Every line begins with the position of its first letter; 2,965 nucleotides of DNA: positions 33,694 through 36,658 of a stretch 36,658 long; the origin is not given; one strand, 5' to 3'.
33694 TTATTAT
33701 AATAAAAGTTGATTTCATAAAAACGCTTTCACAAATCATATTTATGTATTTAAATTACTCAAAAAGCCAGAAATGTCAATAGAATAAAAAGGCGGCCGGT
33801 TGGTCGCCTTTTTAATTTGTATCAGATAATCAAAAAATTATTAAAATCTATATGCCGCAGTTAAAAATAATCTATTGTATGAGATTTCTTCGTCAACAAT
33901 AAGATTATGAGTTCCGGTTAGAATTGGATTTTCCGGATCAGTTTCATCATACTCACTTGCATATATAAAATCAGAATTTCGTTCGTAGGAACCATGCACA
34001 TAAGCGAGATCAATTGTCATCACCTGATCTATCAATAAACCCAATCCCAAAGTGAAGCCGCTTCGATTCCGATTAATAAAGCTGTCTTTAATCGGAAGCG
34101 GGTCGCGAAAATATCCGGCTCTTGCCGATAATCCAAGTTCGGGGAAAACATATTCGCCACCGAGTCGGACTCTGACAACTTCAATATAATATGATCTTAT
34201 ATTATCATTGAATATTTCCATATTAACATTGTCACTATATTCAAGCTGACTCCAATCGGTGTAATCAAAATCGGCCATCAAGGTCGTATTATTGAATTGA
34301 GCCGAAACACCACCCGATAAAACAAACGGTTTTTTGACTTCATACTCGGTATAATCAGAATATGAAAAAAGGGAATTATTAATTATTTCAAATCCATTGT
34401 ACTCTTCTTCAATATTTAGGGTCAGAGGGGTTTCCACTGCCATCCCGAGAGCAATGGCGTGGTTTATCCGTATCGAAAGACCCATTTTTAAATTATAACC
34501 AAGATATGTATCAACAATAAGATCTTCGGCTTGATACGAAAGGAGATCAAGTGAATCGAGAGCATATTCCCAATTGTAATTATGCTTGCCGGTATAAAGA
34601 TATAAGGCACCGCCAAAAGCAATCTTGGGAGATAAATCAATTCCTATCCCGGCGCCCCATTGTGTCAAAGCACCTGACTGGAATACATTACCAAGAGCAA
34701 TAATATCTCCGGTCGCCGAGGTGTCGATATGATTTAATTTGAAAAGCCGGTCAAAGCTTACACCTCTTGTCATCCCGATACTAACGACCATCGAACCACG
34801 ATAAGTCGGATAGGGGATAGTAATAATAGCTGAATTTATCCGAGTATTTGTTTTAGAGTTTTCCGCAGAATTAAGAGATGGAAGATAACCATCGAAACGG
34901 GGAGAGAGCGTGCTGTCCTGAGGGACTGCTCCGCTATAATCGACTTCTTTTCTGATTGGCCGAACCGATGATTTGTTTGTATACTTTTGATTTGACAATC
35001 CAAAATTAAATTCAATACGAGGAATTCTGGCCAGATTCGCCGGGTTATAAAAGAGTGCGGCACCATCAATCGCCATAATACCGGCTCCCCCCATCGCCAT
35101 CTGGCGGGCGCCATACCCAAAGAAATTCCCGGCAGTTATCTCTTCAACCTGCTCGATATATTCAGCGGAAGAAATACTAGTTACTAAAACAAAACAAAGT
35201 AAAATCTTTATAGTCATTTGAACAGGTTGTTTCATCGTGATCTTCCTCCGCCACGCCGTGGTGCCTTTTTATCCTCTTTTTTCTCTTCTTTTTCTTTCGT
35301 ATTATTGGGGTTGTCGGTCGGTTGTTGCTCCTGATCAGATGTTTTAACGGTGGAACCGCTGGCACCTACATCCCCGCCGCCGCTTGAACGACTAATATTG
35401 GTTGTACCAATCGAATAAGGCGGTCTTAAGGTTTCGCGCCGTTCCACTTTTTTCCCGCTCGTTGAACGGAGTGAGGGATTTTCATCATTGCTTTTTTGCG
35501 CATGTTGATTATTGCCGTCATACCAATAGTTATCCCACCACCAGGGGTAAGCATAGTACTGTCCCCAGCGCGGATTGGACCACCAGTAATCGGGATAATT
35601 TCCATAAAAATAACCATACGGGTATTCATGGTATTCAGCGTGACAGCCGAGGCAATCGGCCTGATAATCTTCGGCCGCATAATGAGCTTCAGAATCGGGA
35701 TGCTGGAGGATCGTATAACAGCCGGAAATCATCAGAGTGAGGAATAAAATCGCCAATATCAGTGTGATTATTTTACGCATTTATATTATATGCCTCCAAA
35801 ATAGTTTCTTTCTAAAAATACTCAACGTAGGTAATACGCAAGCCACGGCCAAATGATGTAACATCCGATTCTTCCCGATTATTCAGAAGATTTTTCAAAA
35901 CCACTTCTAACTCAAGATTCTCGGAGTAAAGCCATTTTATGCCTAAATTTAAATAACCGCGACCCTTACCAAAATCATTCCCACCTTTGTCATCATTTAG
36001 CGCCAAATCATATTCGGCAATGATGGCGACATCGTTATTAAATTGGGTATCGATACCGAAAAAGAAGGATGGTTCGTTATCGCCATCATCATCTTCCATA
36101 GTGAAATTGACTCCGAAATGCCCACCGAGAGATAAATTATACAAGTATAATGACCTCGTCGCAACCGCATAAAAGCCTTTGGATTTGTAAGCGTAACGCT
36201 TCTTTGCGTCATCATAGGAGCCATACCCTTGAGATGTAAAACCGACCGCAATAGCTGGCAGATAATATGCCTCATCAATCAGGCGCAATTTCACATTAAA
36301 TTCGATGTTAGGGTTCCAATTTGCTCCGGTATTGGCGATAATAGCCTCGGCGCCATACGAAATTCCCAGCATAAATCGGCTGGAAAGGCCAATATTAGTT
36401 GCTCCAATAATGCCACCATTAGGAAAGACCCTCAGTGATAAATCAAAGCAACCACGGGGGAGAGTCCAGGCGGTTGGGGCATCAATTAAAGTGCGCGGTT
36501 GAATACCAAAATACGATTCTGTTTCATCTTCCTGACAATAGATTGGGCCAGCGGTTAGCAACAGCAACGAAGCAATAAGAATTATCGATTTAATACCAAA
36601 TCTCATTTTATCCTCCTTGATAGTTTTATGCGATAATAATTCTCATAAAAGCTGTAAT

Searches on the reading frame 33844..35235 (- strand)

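Call 15: search_protein_families(library=pfam, proteins=[window:33844-35235:-], max_evalue=0.001)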
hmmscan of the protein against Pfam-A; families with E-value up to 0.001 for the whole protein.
window:33844-35235:- (464 aa): 1 family
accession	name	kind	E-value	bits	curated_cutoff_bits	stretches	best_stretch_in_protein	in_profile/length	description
PF03349.22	Toluene_X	-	3.5e-08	32.8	29.7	0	45-82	24-61/421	Outer membrane protein transport protein (OMPP1/FadL/TodX)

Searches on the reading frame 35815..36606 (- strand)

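Call 15: search_protein_families(library=pfam, proteins=[window:35815-36606:-], max_evalue=0.001)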
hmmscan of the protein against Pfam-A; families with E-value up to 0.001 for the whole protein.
window:35815-36606:- (264 aa): 1 family
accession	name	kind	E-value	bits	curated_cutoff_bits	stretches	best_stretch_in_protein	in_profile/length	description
PF06082.17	YjbH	-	1.2e-05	24.8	24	1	41-235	11-226/658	Exopolysaccharide biosynthesis protein YbjH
